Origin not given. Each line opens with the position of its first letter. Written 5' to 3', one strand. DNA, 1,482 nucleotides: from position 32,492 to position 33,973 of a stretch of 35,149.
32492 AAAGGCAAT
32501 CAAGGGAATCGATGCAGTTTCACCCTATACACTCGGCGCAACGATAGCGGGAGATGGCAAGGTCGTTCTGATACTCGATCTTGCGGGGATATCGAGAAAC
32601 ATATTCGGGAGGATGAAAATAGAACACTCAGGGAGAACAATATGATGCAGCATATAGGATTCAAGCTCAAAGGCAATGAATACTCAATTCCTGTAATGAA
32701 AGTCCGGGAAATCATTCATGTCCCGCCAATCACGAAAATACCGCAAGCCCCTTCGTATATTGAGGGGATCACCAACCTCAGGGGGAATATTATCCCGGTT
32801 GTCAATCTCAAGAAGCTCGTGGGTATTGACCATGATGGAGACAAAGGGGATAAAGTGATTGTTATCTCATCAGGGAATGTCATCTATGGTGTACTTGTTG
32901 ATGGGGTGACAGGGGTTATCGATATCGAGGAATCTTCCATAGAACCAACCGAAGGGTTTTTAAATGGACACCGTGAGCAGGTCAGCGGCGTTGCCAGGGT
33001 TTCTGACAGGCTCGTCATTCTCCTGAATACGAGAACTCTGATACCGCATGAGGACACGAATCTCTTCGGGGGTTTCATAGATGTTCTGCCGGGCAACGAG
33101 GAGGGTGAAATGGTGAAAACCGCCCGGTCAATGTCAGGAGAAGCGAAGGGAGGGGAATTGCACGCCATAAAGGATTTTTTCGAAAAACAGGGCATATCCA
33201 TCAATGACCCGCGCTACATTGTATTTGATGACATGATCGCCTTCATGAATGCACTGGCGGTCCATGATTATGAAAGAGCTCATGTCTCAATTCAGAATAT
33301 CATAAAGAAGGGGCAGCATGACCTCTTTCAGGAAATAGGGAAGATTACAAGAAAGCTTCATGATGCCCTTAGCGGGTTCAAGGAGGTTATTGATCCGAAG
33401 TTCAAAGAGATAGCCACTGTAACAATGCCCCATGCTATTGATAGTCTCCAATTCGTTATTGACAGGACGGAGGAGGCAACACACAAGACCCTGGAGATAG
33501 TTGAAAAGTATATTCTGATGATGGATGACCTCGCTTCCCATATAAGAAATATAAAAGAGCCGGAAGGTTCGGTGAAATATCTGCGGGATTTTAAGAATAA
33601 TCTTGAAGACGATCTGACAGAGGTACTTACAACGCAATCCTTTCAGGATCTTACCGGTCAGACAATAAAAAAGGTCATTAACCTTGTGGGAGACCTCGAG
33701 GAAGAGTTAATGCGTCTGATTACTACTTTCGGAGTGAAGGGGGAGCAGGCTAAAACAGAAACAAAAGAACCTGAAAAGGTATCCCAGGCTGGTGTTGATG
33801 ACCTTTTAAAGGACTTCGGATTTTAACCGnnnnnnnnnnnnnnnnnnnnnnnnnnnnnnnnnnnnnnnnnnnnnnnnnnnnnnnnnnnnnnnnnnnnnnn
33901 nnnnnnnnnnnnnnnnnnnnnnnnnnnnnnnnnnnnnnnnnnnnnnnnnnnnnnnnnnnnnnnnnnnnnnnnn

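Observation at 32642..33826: Single polypeptide fusing a CheW coupling domain to a CheZ-type CheY-P phosphatase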

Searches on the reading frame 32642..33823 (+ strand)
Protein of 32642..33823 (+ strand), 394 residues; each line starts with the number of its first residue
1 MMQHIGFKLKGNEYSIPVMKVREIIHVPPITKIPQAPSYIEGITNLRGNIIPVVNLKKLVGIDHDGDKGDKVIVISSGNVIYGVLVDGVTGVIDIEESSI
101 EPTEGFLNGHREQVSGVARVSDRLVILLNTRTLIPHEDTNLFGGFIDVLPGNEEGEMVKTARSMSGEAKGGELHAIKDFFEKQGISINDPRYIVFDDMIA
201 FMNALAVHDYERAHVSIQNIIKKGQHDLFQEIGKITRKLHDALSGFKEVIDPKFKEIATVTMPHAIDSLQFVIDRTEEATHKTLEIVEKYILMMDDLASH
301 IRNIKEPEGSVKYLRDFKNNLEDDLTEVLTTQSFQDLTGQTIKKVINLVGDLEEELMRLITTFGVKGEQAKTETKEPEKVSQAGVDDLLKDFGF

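Call 3: search_protein_families(library=pfam, proteins=[window:32642-33823:+], max_evalue=0.01)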
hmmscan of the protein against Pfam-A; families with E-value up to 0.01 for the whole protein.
window:32642-33823:+ (394 aa): 2 families
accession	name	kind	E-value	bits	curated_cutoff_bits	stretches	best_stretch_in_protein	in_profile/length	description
PF01584.24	CheW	-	1.4e-35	122.3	23.5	1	4-136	2-136/138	CheW-like domain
PF04344.18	CheZ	-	7.1e-32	111.4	30.7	2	227-306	2-78/203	Chemotaxis phosphatase, CheZ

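Call 4: search_protein_families(library=ncbifam, proteins=[window:32642-33823:+], max_evalue=0.01)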
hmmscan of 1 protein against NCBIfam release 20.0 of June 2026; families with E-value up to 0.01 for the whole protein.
window:32642-33823:+ (394 aa): 3 families
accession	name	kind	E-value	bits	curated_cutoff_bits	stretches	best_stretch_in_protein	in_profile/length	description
NF007903.0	PRK10612.1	equivalog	3.4e-22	78.9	260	1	6-142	21-159/167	chemotaxis protein CheW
NF008368.0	PRK11166.1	equivalog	6.3e-19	68.6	257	2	319-373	128-182/217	protein phosphatase CheZ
NF004110.0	PRK05599.1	equivalog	0.0034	17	362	1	316-386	38-108/246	SDR family oxidoreductase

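Call 5: find_homologous_proteins(query=window:32642-33823:+, max_evalue=0.001)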
Query window:32642-33823:+ (394 aa): 809 proteins with E <= 0.001 among 4855 candidates; the best 120 are listed.
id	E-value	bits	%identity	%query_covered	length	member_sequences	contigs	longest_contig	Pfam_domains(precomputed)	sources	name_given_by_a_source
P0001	1.5e-254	862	100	100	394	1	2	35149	PF01584.25,PF04344.19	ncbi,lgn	-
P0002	3.2e-180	617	72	100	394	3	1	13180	PF01584.25,PF04344.19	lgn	-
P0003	4.5e-180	617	73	100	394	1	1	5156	PF01584.25,PF04344.19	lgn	-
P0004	1.9e-172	592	69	100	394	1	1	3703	PF01584.25,PF04344.19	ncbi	-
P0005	1.2e-157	543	63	100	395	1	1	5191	PF01584.25,PF04344.19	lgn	-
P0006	2.0e-157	542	63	100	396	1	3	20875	PF01584.25,PF04344.19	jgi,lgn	jgi:chemotaxis signal transduction protein/chemotaxis regulatin CheY-phosphate phosphatase CheZ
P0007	8.9e-157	540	63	100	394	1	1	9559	PF01584.25,PF04344.19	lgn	-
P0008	3.5e-155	535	63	100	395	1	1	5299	PF01584.25,PF04344.19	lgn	-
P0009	6.8e-155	534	64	100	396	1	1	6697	PF01584.25,PF04344.19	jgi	jgi:chemotaxis signal transduction protein/chemotaxis regulatin CheY-phosphate phosphatase CheZ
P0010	8.0e-155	534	63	100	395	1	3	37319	PF01584.25,PF04344.19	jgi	jgi:chemotaxis protein CheZ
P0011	1.1e-154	533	63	100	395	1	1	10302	PF01584.25,PF04344.19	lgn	-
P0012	1.3e-154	533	63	100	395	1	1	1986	PF01584.25,PF04344.19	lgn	-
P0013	1.3e-154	533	61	100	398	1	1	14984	PF01584.25,PF04344.19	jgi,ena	-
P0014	1.7e-154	533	62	100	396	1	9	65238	PF01584.25,PF04344.19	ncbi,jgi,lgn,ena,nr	ncbi:MAG TPA: hypothetical protein DHV16_01005 [Nitrospiraceae bacterium]|nr:MAG: hypothetical prote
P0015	3.9e-154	532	63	100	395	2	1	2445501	PF01584.25,PF04344.19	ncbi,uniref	ncbi:hypothetical protein A45J_2234 [hot springs metagenome]|uniref:CheW-like domain-containing prot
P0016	7.2e-154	531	61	100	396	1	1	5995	PF01584.25,PF04344.19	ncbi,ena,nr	ncbi:MAG TPA: protein phosphatase CheZ [Thermodesulfovibrionales bacterium]|nr:protein phosphatase C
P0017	1.5e-153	530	62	100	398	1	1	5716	PF01584.25,PF04344.19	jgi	jgi:chemotaxis protein CheZ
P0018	2.3e-153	529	63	98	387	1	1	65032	PF01584.25,PF04344.19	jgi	jgi:chemotaxis protein CheZ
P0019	1.2e-152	527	62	100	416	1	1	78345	PF01584.25,PF04344.19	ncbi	ncbi:MAG: protein phosphatase CheZ [Nitrospirota bacterium]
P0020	1.5e-152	526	61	100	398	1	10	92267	PF01584.25,PF04344.19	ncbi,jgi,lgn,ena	ncbi:MAG: protein phosphatase CheZ [Thermodesulfovibrionales bacterium]|jgi:chemotaxis protein CheZ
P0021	1.6e-152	526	61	100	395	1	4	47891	PF01584.25,PF04344.19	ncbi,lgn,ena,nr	ncbi:MAG: protein phosphatase CheZ [Nitrospirae bacterium]|nr:protein phosphatase CheZ [Nitrospirota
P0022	7.5e-152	524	61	100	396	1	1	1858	PF01584.25,PF04344.19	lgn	-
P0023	1.3e-151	523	61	100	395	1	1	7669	PF01584.25,PF04344.19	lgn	-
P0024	1.5e-151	523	61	100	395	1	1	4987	PF01584.25,PF04344.19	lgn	-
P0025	6.7e-151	521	62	100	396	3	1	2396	PF01584.25,PF04344.19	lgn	-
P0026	1.8e-150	520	62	100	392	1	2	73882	PF01584.25,PF04344.19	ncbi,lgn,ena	-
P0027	6.0e-150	518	62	100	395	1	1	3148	PF01584.25,PF04344.19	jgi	jgi:chemotaxis protein CheZ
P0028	6.2e-150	518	62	100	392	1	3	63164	PF01584.25,PF04344.19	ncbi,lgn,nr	ncbi:MAG: protein phosphatase CheZ [Nitrospirae bacterium]|nr:protein phosphatase CheZ [Nitrospirota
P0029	6.8e-150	518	61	100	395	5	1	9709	PF01584.25,PF04344.19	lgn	-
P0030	7.4e-150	517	63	100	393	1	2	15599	PF01584.25,PF04344.19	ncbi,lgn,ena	-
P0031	2.0e-149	516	62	100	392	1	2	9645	PF01584.25,PF04344.19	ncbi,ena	-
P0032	2.0e-149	516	61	100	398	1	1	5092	PF01584.25,PF04344.19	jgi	jgi:chemotaxis signal transduction protein/chemotaxis regulatin CheY-phosphate phosphatase CheZ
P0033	3.6e-149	515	61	100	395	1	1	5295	PF01584.25,PF04344.19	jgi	jgi:chemotaxis protein CheZ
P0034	3.7e-149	515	61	100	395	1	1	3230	PF01584.25,PF04344.19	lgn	-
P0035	4.2e-149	515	59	100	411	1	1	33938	PF01584.25,PF04344.19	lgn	-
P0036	1.1e-148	514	60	100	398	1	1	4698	PF01584.25,PF04344.19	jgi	jgi:chemotaxis protein CheZ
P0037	1.1e-148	514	61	100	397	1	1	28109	PF01584.25,PF04344.19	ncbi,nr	ncbi:MAG: protein phosphatase CheZ [Thermodesulfovibrionales bacterium]|nr:protein phosphatase CheZ 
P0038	1.4e-148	513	61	98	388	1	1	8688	PF01584.25,PF04344.19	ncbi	-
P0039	1.4e-148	513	61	100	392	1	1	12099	PF01584.25,PF04344.19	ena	-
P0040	3.0e-148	512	59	100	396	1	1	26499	PF01584.25,PF04344.19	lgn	-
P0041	3.5e-148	512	60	100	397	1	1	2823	PF01584.25,PF04344.19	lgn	-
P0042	5.3e-148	511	60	100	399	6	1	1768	PF01584.25,PF04344.19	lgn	-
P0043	2.0e-147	510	60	100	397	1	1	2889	PF01584.25,PF04344.19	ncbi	ncbi:MAG: protein phosphatase CheZ [Thermodesulfovibrionales bacterium]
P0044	2.0e-147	510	59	100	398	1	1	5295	PF01584.25,PF04344.19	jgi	jgi:chemotaxis signal transduction protein/chemotaxis regulatin CheY-phosphate phosphatase CheZ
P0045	2.6e-147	509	59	100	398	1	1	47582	PF01584.25,PF04344.19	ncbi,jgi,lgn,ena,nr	ncbi:MAG TPA: protein phosphatase CheZ [Thermodesulfovibrionales bacterium]|nr:protein phosphatase C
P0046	5.3e-147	508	59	100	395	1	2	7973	PF01584.25,PF04344.19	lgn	-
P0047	6.5e-147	508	61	100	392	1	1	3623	PF01584.25,PF04344.19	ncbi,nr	ncbi:MAG: protein phosphatase CheZ [Nitrospirae bacterium]|nr:protein phosphatase CheZ [Nitrospirota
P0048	7.4e-147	508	62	98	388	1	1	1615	PF01584.25,PF04344.19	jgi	jgi:chemotaxis protein CheZ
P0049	2.1e-146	506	60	100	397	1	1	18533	PF01584.25,PF04344.19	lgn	-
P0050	2.2e-146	506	61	100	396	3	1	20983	PF01584.25,PF04344.19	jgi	jgi:chemotaxis signal transduction protein/chemotaxis regulatin CheY-phosphate phosphatase CheZ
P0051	2.7e-146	506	62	100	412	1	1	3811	PF01584.25,PF04344.19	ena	-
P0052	5.5e-146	505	63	100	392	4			PF01584.25,PF04344.19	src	-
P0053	5.5e-146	505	59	100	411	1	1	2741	PF01584.25,PF04344.19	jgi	jgi:chemotaxis protein CheZ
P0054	6.3e-146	505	62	96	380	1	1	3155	PF01584.25,PF04344.19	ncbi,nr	ncbi:MAG TPA: hypothetical protein DHW81_00140, partial [Nitrospiraceae bacterium]|nr:hypothetical p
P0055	6.5e-146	505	62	100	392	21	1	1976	PF01584.25,PF04344.19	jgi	jgi:chemotaxis protein CheZ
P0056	7.8e-146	504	60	100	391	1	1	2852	PF01584.25,PF04344.19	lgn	-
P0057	7.9e-146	504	61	100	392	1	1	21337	PF01584.25,PF04344.19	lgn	-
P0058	7.9e-146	504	61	100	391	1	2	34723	PF01584.25,PF04344.19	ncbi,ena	ncbi:MAG: protein phosphatase CheZ [Thermodesulfovibrionales bacterium]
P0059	9.8e-146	504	61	100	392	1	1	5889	PF01584.25,PF04344.19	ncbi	ncbi:MAG: protein phosphatase CheZ [Nitrospirota bacterium]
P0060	1.4e-145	503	60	100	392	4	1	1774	PF01584.25,PF04344.19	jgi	jgi:chemotaxis protein CheZ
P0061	1.6e-145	503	58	100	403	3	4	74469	PF01584.25,PF04344.19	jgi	jgi:chemotaxis protein CheZ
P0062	2.1e-145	503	59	100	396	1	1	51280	PF01584.25,PF04344.19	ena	-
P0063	3.0e-145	502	62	97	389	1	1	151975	PF01584.25,PF04344.19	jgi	jgi:chemotaxis protein CheZ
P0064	3.7e-145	502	60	100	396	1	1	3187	PF01584.25,PF04344.19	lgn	-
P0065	4.3e-145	502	60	100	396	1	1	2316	PF01584.25,PF04344.19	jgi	-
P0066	4.4e-145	502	58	100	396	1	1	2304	PF01584.25,PF04344.19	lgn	-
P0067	5.0e-145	502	57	100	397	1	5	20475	PF01584.25,PF04344.19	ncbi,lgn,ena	-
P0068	7.3e-145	501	60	100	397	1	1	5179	PF01584.25,PF04344.19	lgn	-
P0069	2.4e-144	499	59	100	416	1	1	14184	PF01584.25,PF04344.19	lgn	-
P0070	2.4e-144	499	59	100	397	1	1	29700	PF01584.25,PF04344.19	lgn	-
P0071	2.9e-144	499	58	100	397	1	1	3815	PF01584.25,PF04344.19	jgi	jgi:chemotaxis protein CheZ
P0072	3.0e-144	499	58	100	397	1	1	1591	PF01584.25,PF04344.19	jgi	jgi:chemotaxis protein CheZ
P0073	3.6e-144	499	58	100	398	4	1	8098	PF01584.25,PF04344.19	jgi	jgi:chemotaxis signal transduction protein/chemotaxis regulatin CheY-phosphate phosphatase CheZ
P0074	4.6e-144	498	60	100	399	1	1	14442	PF01584.25,PF04344.19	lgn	-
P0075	5.5e-144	498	58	100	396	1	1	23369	PF01584.25,PF04344.19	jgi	jgi:chemotaxis signal transduction protein/chemotaxis regulatin CheY-phosphate phosphatase CheZ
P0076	6.1e-144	498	60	100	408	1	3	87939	PF01584.25,PF04344.19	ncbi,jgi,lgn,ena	-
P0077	6.5e-144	498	59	100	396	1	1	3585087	PF01584.25,PF04344.19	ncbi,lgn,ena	-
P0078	1.0e-143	497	81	73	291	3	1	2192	PF01584.25,PF04344.19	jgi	jgi:chemotaxis protein CheZ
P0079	1.2e-143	497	60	100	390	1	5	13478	PF01584.25,PF04344.19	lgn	-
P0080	1.2e-143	497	56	100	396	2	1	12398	PF01584.25,PF04344.19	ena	-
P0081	1.3e-143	497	58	100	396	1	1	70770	PF01584.25,PF04344.19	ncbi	-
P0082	1.9e-143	496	59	100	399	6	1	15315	PF01584.25,PF04344.19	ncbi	-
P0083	2.2e-143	496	59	100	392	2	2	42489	PF01584.25,PF04344.19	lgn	-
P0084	3.0e-143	496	60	100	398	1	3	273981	PF01584.25,PF04344.19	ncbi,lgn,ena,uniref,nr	ncbi:MAG: protein phosphatase CheZ [Alphaproteobacteria bacterium]|uniref:Protein phosphatase CheZ n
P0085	3.6e-143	495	59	100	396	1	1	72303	PF01584.25,PF04344.19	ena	-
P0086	3.6e-143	495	58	100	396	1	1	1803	PF01584.25,PF04344.19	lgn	-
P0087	3.7e-143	495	58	100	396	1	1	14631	PF01584.25,PF04344.19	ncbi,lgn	-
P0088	4.3e-143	495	57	100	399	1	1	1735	PF01584.25,PF04344.19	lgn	-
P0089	7.0e-143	495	58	100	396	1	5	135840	PF01584.25,PF04344.19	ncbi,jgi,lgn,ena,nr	ncbi:MAG: protein phosphatase CheZ [Nitrospirae bacterium]|jgi:chemotaxis protein CheZ|nr:protein ph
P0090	8.7e-143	494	57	100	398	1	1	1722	PF01584.25,PF04344.19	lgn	-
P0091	9.5e-143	494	58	100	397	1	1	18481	PF01584.25,PF04344.19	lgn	-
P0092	2.6e-142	493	60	100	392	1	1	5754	PF01584.25,PF04344.19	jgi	jgi:chemotaxis protein CheZ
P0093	2.9e-142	493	57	100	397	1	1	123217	PF01584.25,PF04344.19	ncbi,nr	ncbi:MAG: protein phosphatase CheZ [Nitrospirae bacterium]|nr:protein phosphatase CheZ [Nitrospirota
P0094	3.9e-142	492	58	100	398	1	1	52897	PF01584.25,PF04344.19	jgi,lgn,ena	-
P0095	6.0e-142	491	58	100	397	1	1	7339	PF01584.25,PF04344.19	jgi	jgi:chemotaxis signal transduction protein/chemotaxis regulatin CheY-phosphate phosphatase CheZ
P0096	7.5e-142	491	60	100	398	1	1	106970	PF01584.25,PF04344.19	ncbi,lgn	ncbi:MAG: protein phosphatase CheZ [Thermodesulfovibrionales bacterium]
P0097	8.8e-142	491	58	100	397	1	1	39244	PF01584.25,PF04344.19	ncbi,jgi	jgi:chemotaxis protein CheZ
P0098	2.0e-141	490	56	100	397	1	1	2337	PF01584.25,PF04344.19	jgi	-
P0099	2.5e-141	489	60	100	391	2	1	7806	PF01584.25,PF04344.19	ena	-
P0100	3.1e-141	489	58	100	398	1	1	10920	PF01584.25,PF04344.19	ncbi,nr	ncbi:MAG: hypothetical protein C0402_16560 [Thermodesulfovibrio sp.]|nr:hypothetical protein [Thermo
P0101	3.3e-141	489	59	100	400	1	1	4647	PF01584.25,PF04344.19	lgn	-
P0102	3.8e-141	489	58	100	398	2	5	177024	PF01584.25,PF04344.19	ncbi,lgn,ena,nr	ncbi:MAG: protein phosphatase CheZ [Nitrospiraceae bacterium]|nr:protein phosphatase CheZ [Nitrospir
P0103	3.8e-141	489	61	100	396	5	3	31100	PF01584.25,PF04344.19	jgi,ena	-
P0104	4.1e-141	489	60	100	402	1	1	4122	PF01584.25,PF04344.19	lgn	-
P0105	4.1e-141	489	59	100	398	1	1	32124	PF01584.25,PF04344.19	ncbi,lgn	ncbi:MAG: protein phosphatase CheZ [Thermodesulfovibrionales bacterium]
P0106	4.5e-141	489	57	100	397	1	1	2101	PF01584.25,PF04344.19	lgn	-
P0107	4.7e-141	489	57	100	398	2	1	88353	PF01584.25,PF04344.19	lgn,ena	-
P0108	7.2e-141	488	58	100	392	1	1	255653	PF01584.25,PF04344.19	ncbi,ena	-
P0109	7.9e-141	488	59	100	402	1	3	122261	PF01584.25,PF04344.19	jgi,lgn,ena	jgi:chemotaxis protein CheZ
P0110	1.1e-140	487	60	100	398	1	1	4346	PF01584.25,PF04344.19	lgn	-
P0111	1.1e-140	487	59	100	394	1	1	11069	PF01584.25,PF04344.19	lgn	-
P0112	1.2e-140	487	56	100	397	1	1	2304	PF01584.25,PF04344.19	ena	-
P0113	1.3e-140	487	57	100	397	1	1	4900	PF01584.25,PF04344.19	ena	-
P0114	1.3e-140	487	56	100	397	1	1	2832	PF01584.25,PF04344.19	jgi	-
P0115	1.5e-140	487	58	100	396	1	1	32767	PF01584.25,PF04344.19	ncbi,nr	ncbi:MAG: protein phosphatase CheZ [Nitrospiraceae bacterium]|nr:protein phosphatase CheZ [Nitrospir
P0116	1.5e-140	487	58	100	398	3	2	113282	PF01584.25,PF04344.19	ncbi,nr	ncbi:MAG: protein phosphatase CheZ [Nitrospirae bacterium]|nr:protein phosphatase CheZ [Nitrospirota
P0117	1.7e-140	487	55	100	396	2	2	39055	PF01584.25,PF04344.19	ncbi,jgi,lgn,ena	-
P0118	1.9e-140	487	60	100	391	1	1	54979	PF01584.25,PF04344.19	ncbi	ncbi:MAG: protein phosphatase CheZ [Thermodesulfovibrionales bacterium]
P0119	2.3e-140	486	57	100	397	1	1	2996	PF01584.25,PF04344.19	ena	-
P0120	2.5e-140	486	58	100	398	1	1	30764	PF01584.25,PF04344.19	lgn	-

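Call 12: find_related_loci(query=A1, collection=genome_contigs, flank=8000)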
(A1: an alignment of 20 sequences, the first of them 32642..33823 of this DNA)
Query A1 (394 aa) in genome_contigs; peptide patterns used: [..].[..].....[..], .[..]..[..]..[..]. (x = any residue, [..] = any of these).
311 stretches matched a pattern; 282 encode a relative of the query (tblastn E <= 1e-3); the best 80 are kept; 80 distinct loci.
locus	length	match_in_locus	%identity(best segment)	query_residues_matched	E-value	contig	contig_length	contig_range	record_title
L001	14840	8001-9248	62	2-394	3e-166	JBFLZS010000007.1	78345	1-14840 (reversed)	MAG: Nitrospirota bacterium isolate MAG117 MAG117_7, whole genome shotgun sequence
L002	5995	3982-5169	61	2-394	8e-165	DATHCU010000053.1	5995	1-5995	MAG TPA_asm: Thermodesulfovibrionales bacterium isolate SMAG_U12375 k141_527981, whole genome shotgun sequence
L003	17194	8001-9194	61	1-394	9e-161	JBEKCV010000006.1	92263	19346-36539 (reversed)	MAG: Thermodesulfovibrionales bacterium isolate SPRUCE 168 SPRUCE_168_6, whole genome shotgun sequence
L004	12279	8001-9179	63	2-394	4e-159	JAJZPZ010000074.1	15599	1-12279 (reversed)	MAG: Nitrospirae bacterium isolate SKS1.bin28 NODE_6757_length_15599_cov_1.752133, whole genome shotgun sequence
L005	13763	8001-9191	61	2-394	3e-158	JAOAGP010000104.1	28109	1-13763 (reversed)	MAG: Thermodesulfovibrionales bacterium isolate SKW34 k141_1401690, whole genome shotgun sequence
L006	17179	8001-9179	62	1-394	2e-158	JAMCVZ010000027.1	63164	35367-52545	MAG: Nitrospirae bacterium isolate FK_Sedi_B_Bin.71 NODE_1071_length_63164_cov_17.6447, whole genome shotgun sequence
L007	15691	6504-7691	62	2-394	2e-157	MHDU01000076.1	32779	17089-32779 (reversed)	MAG: Nitrospirae bacterium GWB2_47_37 gwb2_scaffold_892, whole genome shotgun sequence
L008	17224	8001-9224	60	2-394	1e-157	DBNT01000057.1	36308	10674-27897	MAG TPA_asm: Nitrospiraceae bacterium UBA665 UBA665_contig_494, whole genome shotgun sequence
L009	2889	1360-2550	60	2-394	5e-165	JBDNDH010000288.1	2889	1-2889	MAG: Thermodesulfovibrionales bacterium isolate RM_bin6_OCT21 C288, whole genome shotgun sequence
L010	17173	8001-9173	61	2-394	3e-155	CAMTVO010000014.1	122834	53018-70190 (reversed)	MAG: uncultured Nitrospiraceae bacterium isolate G05_MAG_00012 genome assembly, contig: G05_MAG_00012_000000000009, whol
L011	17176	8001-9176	61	2-394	4e-155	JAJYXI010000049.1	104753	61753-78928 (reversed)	MAG: Nitrospirae bacterium isolate FK3.bin35 NODE_280_length_104753_cov_8.824833, whole genome shotgun sequence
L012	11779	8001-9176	61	1-394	1e-154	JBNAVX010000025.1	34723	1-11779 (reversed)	MAG: Thermodesulfovibrionales bacterium isolate Kamch4342-D-MF-049 bin31.fa-25, whole genome shotgun sequence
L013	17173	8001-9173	62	2-393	3e-154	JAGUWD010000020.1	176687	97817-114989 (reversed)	MAG: Thermodesulfovibrionales bacterium isolate DeMMO5_1 c_000000004882, whole genome shotgun sequence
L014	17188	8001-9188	58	2-394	6e-154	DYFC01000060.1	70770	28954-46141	MAG TPA_asm: Nitrospira japonica isolate Tomsk_35_41 Tomsk_k141_74697, whole genome shotgun sequence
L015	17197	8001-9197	59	2-394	2e-153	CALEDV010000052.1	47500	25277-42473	MAG: uncultured bacterium isolate N1_Bin_METABAT__160_1 genome assembly, contig: c_000001298066, whole genome shotgun se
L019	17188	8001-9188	59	2-394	8e-153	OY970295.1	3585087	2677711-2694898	MAG: Thermodesulfovibrionales bacterium isolate MFD01299.bin.c.3 genome assembly, chromosome: 1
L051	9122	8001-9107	59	1-366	1e-143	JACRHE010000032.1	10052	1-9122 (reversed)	MAG: Nitrospirae bacterium isolate NC_groundwater_1769_Pr3_B-0.1um_50_9 SR-2_scaffold_141_577739, whole genome shotgun s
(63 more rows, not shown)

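Call 17: find_encoding_contigs(protein=P0015, flank=10000, max_places=2)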
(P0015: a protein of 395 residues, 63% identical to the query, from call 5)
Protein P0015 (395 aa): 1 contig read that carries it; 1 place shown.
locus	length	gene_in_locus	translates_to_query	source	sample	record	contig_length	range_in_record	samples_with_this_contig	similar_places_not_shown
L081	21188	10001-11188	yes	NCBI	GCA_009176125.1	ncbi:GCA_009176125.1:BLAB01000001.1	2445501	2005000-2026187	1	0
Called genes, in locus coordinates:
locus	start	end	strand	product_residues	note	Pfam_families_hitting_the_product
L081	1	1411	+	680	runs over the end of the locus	PF00771:FHIPEP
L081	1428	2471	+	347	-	PF00448:SRP54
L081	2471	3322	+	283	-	PF10609:ParA, PF00142:Fer4_NifH (weak), PF01656:CbiA, PF02374:ArsA_ATPase (faint), PF13614:AAA_31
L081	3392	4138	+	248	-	PF04542:Sigma70_r2, PF04539:Sigma70_r3, PF08281:Sigma70_r4_2, PF04545:Sigma70_r4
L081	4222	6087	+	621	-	PF02985:HEAT (faint), PF03130:HEAT_PBS (faint), PF12717:Cnd1 (faint), PF13513:HEAT_EZ (faint), PF13646:HEAT_2 (weak), PF21581:SCD (faint), PF23227:HEAT_MROH2B_C (faint), PF13646:HEAT_2, +2 more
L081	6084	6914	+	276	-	PF03705:CheR_N, PF01739:CheR, PF08242:Methyltransf_12 (faint)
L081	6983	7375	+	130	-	PF00072:Response_reg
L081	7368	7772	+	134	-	PF00072:Response_reg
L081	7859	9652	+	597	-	PF01627:Hpt, PF02895:H-kinase_dim, PF02518:HATPase_c, PF01584:CheW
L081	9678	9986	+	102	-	-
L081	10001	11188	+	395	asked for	PF01584:CheW, PF04344:CheZ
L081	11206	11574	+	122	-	PF10779:XhlA (faint), PF23991:DUF7310 (weak), PF16326:ABC_tran_CTD (faint)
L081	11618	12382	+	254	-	PF12849:PBP_like_2, PF13531:SBP_bac_11 (weak)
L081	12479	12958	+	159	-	PF00581:Rhodanese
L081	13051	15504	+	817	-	PF00672:HAMP (weak), PF00015:MCPsignal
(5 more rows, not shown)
